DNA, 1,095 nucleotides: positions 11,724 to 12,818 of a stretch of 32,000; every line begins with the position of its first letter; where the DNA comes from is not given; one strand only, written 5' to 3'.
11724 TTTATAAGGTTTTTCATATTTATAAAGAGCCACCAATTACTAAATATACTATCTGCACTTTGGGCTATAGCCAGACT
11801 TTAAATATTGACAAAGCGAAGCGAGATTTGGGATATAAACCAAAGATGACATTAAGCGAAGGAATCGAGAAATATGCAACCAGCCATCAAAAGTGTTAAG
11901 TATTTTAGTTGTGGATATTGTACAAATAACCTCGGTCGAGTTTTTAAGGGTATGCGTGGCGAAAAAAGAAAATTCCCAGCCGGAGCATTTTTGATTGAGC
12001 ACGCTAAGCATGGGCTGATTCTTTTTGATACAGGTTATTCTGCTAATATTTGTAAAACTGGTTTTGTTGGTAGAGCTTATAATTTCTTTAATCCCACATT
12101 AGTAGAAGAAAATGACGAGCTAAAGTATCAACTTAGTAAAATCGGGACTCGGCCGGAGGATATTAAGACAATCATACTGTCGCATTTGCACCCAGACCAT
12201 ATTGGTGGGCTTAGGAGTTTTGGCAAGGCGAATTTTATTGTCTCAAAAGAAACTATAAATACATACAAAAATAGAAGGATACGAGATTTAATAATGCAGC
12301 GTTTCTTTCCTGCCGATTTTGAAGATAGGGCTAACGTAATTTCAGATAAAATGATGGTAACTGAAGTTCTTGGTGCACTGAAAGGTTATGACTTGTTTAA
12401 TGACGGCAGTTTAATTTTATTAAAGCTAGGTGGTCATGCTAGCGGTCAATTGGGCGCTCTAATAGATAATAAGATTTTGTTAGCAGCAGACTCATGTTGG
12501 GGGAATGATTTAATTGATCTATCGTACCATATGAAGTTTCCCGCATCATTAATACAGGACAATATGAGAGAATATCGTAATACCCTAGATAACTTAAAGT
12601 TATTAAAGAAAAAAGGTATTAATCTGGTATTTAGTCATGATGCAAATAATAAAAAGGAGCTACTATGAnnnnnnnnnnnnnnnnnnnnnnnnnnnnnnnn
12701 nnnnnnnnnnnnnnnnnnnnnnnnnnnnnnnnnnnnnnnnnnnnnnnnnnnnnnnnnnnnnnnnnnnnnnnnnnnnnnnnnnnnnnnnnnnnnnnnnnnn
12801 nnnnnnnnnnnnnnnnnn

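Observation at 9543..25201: Self-sufficient condensation-only acyl/glycolipid gene cluster carried as AT-rich cargo: ACC, BirA, ACP, PPTase, FabD, two ketosynthases and three GTs, with no FabG/FabZ/FabI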

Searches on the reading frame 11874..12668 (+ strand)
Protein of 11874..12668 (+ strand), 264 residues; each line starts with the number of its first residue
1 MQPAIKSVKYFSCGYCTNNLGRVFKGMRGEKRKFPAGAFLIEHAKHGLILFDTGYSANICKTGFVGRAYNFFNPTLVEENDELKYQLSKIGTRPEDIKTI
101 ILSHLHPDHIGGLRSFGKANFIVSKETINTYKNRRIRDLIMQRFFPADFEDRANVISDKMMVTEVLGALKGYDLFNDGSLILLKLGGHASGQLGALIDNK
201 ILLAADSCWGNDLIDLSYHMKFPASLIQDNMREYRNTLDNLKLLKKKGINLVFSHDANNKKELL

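Call 3: search_protein_families(library=pfam, proteins=[window:11874-12668:+], max_evalue=0.01)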
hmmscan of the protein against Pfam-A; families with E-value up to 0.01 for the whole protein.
window:11874-12668:+ (264 aa): 2 families
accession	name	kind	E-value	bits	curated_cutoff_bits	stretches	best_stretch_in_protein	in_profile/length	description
PF00753.33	Lactamase_B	-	2.6e-12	47.5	22.7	1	38-245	8-188/196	Metallo-beta-lactamase superfamily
PF12706.13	Lactamase_B_2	-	7.5e-05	22.9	27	1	90-133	24-72/200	Beta-lactamase superfamily domain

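Call 8: search_protein_families(library=ncbifam, proteins=[window:11874-12668:+], max_evalue=0.001)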
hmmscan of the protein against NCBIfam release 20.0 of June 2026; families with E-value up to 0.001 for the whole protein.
window:11874-12668:+ (264 aa): 13 families
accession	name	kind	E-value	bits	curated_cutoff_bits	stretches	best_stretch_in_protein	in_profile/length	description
NF045700.1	AHLLactAttM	equivalog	4.3e-22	78.8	390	1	28-258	25-248/257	AttM family quorum-quenching N-acyl homoserine lactonase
NF047976.1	lactonase_AhlS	equivalog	4.9e-19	68.5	475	1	30-262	37-266/276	AhlS family quorum-quenching N-acyl homoserine lactonase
NF047925.1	pyridox_lacton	equivalog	2.4e-18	66.8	325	1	29-259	28-256/268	4-pyridoxolactonase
NF045699.1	AHLLactAiiA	equivalog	1.6e-13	50.4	375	1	5-129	2-128/251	quorum-quenching N-acyl homoserine lactonase AiiA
NF047979.1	lactonase_AidB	equivalog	7.3e-07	28.7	360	1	84-206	81-205/271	AidB family quorum-quenching N-acyl homoserine lactonase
NF033105.1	bla_subclass_B3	equivalog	1.2e-06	28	240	1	76-118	41-83/257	subclass B3 metallo-beta-lactamase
TIGR02651.1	RNase_Z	equivalog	2e-06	27.1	292.95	1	85-141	40-97/302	ribonuclease Z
NF047919.1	lactonase_YtnP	equivalog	7.1e-06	25.4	425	1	77-121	80-124/274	YtnP family quorum-quenching lactonase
NF000469.2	CAR_gen_B3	exception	7.2e-06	25.2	500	1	80-129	96-148/311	CAR family subclass B3 metallo-beta-lactamase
TIGR04558.1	SoxH_rel_PQQ_1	hypoth_equivalog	4.5e-05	22.7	300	1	95-207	70-177/285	quinoprotein relay system zinc metallohydrolase 1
NF000801.0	PRK00055.1-3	equivalog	5.9e-05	22.3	252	1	85-115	42-72/307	ribonuclease Z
NF012229.1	bla_class_B_core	domain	9.7e-05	22.6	100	0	81-130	39-87/139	metallo-beta-lactamase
TIGR04559.1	SoxH_rel_PQQ_2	hypoth_equivalog_domain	0.00088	18.8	280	0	86-131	59-104/283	quinoprotein relay system zinc metallohydrolase 2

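Call 20: search_solved_structures(query=window:11874-12668:+, max_evalue=0.001, show_alignments=1)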
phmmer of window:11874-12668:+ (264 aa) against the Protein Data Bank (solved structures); distinct sequences matched with E-value up to 0.001: 25.
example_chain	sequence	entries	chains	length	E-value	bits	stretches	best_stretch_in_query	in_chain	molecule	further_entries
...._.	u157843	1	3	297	1e-12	51.4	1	31-261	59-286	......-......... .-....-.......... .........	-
6n9q_P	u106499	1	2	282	1.2e-12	51.2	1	32-261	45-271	Lactonase GcL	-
9b2j_A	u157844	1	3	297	1.3e-12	51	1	32-261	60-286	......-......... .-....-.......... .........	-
6n9i_A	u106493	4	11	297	1.4e-12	51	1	32-261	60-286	Putative hydrolase | GcL lactonase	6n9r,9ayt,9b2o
6cgy_A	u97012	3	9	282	1.8e-12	50.6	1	33-259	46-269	Beta-lactamase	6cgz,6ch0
9b2l_A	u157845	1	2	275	5.3e-12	49.1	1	32-261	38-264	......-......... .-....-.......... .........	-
9b2p_A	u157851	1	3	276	5.4e-12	49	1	32-261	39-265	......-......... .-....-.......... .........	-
9b2n_A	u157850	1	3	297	6.8e-12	48.7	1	32-261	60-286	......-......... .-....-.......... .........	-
2r2d_A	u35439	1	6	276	8e-11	45.2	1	34-256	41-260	Zn-dependent hydrolases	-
9kho_A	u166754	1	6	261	2.4e-09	40.4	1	32-257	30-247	N-acylhomoserine lactonase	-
9khq_A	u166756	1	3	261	3.6e-09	39.8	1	33-256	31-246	N-acylhomoserine lactonase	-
3aj3_A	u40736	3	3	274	5.4e-09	39.2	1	26-261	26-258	4-pyridoxolactonase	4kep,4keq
2br6_A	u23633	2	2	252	9.6e-08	35.1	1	4-128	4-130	AIIA-LIKE PROTEIN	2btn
4j5f_A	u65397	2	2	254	1.2e-07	34.8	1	5-129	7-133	N-acyl homoserine lactonase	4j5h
3dha_A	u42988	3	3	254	1.2e-07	34.8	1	5-129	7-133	N-Acyl Homoserine Lactone Hydrolase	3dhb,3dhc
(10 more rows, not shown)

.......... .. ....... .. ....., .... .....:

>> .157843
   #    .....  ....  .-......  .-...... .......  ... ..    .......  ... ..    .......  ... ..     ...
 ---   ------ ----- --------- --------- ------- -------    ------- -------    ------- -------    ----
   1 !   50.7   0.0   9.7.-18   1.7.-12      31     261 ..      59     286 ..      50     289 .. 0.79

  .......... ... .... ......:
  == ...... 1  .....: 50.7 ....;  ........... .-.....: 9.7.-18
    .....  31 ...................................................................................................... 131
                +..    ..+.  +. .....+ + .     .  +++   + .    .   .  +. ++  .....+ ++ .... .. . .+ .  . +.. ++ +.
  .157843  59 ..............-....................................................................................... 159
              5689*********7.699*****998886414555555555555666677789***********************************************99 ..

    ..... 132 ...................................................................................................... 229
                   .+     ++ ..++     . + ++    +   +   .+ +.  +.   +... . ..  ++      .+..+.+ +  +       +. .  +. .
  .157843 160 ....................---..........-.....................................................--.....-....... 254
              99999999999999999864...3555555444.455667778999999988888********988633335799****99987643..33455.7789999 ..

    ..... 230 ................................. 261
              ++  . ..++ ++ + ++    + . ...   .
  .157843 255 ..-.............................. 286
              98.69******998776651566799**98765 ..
